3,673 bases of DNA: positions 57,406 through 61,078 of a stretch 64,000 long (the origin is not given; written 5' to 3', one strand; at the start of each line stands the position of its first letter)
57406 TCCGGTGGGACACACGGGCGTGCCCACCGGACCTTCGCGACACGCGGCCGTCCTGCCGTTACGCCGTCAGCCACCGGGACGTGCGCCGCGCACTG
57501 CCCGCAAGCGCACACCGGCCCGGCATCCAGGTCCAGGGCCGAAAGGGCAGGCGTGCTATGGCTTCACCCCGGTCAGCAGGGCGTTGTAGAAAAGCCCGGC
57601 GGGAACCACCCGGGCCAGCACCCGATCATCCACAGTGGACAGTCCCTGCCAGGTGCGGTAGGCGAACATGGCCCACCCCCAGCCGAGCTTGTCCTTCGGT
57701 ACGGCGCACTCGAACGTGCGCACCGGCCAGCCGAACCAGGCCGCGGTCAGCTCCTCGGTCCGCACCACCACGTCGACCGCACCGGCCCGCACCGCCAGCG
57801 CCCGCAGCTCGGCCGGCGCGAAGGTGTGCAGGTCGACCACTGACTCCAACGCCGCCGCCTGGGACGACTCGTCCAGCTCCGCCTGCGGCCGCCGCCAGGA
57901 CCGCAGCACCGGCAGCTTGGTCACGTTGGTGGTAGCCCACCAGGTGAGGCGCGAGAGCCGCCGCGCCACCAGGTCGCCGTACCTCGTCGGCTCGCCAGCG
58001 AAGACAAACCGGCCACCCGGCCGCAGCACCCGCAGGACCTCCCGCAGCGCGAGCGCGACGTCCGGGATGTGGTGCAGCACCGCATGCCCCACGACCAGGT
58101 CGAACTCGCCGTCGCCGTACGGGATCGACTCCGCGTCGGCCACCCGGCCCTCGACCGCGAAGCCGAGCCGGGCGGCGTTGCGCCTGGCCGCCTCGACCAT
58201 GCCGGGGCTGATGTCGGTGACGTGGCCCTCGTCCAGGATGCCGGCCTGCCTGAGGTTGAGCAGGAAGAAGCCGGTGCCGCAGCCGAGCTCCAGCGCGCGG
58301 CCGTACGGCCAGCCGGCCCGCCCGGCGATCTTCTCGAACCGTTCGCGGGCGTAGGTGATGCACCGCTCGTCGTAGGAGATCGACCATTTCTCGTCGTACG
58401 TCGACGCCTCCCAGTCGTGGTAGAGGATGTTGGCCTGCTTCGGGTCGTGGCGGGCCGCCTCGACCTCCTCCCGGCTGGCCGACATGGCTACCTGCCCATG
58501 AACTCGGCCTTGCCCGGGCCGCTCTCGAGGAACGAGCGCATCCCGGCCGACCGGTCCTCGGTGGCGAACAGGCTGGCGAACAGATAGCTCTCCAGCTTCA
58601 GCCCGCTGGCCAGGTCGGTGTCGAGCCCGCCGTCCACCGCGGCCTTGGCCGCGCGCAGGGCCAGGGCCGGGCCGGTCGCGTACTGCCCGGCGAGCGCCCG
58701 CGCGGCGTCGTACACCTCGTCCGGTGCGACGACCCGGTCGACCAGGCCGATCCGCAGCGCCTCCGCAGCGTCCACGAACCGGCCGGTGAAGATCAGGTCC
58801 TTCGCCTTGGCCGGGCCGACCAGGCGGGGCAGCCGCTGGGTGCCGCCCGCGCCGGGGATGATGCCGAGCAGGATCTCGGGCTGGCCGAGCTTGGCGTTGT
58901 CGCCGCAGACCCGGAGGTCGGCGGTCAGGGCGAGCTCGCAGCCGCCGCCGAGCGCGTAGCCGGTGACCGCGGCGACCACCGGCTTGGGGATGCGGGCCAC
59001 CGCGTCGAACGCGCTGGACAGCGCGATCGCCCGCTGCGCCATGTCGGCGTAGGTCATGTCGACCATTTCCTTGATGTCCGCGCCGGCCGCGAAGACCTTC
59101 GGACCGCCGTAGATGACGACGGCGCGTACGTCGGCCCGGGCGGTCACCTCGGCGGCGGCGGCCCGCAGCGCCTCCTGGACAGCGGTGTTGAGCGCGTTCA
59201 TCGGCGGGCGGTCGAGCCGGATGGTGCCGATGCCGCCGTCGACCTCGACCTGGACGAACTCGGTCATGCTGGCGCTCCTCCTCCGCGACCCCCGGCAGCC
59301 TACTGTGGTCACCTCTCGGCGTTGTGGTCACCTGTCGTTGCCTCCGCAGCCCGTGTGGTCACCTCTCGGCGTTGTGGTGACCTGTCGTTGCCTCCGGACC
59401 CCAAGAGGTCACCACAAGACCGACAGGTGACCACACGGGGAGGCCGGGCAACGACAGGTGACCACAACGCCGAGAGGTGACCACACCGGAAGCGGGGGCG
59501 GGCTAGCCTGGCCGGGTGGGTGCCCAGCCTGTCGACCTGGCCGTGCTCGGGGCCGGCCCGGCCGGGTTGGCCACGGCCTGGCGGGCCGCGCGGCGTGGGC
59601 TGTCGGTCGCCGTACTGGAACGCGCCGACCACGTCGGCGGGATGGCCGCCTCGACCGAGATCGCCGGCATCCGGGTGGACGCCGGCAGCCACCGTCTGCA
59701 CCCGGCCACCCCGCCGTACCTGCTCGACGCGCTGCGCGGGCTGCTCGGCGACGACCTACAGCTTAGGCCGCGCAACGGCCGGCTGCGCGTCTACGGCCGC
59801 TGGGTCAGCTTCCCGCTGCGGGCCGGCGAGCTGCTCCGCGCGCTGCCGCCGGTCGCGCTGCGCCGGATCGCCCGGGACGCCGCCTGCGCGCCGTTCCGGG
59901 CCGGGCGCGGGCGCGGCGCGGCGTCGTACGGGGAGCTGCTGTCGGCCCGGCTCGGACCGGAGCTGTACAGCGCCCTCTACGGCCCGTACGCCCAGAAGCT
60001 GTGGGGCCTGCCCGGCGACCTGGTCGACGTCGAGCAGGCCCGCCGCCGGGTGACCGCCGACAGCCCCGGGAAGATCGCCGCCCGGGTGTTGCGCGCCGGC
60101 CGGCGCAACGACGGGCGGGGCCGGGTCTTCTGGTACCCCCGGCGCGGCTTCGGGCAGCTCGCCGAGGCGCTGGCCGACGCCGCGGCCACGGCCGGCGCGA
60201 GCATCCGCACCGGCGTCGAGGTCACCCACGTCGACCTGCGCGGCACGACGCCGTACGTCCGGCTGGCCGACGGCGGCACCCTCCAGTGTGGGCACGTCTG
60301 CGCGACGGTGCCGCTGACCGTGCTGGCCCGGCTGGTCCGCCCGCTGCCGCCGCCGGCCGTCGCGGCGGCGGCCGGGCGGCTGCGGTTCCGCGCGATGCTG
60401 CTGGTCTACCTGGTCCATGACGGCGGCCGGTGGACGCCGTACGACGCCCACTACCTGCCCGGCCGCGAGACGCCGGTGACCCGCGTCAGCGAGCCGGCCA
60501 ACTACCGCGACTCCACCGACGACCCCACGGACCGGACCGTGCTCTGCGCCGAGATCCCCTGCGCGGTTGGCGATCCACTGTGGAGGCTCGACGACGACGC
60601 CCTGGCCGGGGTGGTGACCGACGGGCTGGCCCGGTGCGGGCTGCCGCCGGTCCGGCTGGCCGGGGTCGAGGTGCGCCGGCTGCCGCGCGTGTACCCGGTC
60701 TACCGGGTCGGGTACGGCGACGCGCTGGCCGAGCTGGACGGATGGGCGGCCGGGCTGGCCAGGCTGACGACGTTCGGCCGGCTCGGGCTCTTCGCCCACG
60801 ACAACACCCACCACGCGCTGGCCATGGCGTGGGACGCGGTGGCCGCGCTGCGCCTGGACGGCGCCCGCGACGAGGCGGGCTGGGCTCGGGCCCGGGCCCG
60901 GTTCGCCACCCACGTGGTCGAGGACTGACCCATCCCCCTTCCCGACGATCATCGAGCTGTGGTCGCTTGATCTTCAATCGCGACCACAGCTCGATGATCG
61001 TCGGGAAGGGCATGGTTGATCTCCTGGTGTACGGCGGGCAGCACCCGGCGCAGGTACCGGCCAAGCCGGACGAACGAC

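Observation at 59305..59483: Interspersed palindromic repeat family built from a 12-mer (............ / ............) with 19-bp spacing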

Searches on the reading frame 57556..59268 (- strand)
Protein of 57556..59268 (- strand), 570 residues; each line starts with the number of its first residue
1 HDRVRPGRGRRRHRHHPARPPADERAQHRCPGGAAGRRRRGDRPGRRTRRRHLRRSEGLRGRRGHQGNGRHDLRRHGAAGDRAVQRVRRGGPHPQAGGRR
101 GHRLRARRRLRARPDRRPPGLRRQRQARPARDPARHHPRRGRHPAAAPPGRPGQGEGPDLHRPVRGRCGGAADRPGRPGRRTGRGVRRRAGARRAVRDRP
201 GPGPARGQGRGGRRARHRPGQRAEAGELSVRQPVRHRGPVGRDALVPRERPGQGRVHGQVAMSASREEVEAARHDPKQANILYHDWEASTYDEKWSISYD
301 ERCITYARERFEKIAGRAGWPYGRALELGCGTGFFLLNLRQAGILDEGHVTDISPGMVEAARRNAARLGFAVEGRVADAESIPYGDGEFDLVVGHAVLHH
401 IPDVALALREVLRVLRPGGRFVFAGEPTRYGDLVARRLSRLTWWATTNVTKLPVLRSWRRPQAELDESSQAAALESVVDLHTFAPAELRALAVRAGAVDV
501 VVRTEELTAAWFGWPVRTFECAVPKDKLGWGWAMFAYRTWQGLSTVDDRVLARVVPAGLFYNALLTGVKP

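Call 47: search_protein_families(library=pfam, proteins=[window:57556-59268:-], max_evalue=0.001)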
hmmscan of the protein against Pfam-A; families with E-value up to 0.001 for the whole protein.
window:57556-59268:- (570 aa): 6 families
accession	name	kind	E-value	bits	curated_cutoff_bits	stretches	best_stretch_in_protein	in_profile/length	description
PF08241.18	Methyltransf_11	-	1e-25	90.6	21.2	1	326-423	1-95/95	Methyltransferase domain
PF13649.12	Methyltransf_25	-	2e-22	80.1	27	1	326-419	2-97/97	Methyltransferase domain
PF13847.12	Methyltransf_31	-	2.4e-21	76.4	27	1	324-424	6-110/145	Methyltransferase domain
PF08242.18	Methyltransf_12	-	5.9e-17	62.6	30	1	326-421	1-98/98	Methyltransferase domain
PF13489.12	Methyltransf_23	-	9.4e-15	55.2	27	1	322-448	23-139/164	Methyltransferase domain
PF01209.24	Ubie_methyltran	-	4e-10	39.9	20.1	1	324-422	50-150/233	ubiE/COQ5 methyltransferase family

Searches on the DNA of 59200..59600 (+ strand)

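Call 67: search_dna_similar(query=window:59290-59500:+, collection=plasmids, mode=distant, max_rows=10)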
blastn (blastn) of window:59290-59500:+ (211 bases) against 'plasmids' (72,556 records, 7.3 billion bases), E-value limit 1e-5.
No match.

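Call 68: search_dna_similar(query=window:59290-59500:+, collection=phages, mode=distant, max_rows=10)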
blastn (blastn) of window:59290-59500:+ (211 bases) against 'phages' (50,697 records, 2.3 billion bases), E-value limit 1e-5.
No match.

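Call 69: search_rna_families(source=window, start=59200, end=59600, threshold=evalue, max_evalue=1)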
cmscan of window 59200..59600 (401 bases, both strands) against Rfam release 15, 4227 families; matches with E-value up to 1: 4.
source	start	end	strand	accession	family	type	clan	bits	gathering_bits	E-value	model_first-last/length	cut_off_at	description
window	59363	59476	-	RF04011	mir-8515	Gene; miRNA;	-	39.2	100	4.5e-06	1-92/92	no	mir-8515 microRNA precursor family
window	59360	59479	+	RF03837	mir-3138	Gene; miRNA;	-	37.7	90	0.00011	1-82/82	no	mir-3138 microRNA precursor family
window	59363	59476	+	RF04011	mir-8515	Gene; miRNA;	-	37.4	100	1.2e-05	1-92/92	no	mir-8515 microRNA precursor family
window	59373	59466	+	RF04030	mir-6096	Gene; miRNA;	-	18.9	100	0.27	1-85/85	no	mir-6096 microRNA precursor family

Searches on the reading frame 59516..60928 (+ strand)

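Call 47: search_protein_families(library=pfam, proteins=[window:59516-60928:+], max_evalue=0.001)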
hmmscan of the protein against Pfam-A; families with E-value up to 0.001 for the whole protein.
window:59516-60928:+ (470 aa): 11 families
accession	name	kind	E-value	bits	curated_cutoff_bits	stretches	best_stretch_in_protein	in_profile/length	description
PF01593.30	Amino_oxidase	-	9.5e-26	91.5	19.8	1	16-379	2-373/443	Flavin containing amine oxidoreductase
PF13450.12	NAD_binding_8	-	1.1e-15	58.1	21.9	1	10-69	1-61/68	NAD(P)-binding Rossmann-like domain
PF01266.30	DAO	-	6.6e-11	42.8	27.9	1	7-258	1-197/353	FAD dependent oxidoreductase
PF12831.13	FAD_oxidored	-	1.8e-08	34.5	27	1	7-47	1-41/416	FAD dependent oxidoreductase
PF07992.20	Pyr_redox_2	-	7.4e-06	26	26.1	1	7-49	2-46/291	Pyridine nucleotide-disulphide oxidoreductase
PF00890.30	FAD_binding_2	-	1.9e-05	24.5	20.4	1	7-44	1-38/414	FAD binding domain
PF03486.20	HI0933_like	-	2.1e-05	24.5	50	1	7-41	2-36/244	HI0933-like protein Rossmann domain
PF01134.28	GIDA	-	0.00011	21.8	22.1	1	7-52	1-47/391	Glucose inhibited division protein A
PF01946.23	Thi4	-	0.00025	20.8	26.2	1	6-43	18-56/235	Thi4 family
PF01494.25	FAD_binding_3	-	0.0004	20.2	22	0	7-38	3-34/349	FAD binding domain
PF13454.12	NAD_binding_9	-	0.00045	20.7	21.8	0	9-48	1-44/155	FAD-NAD(P)-binding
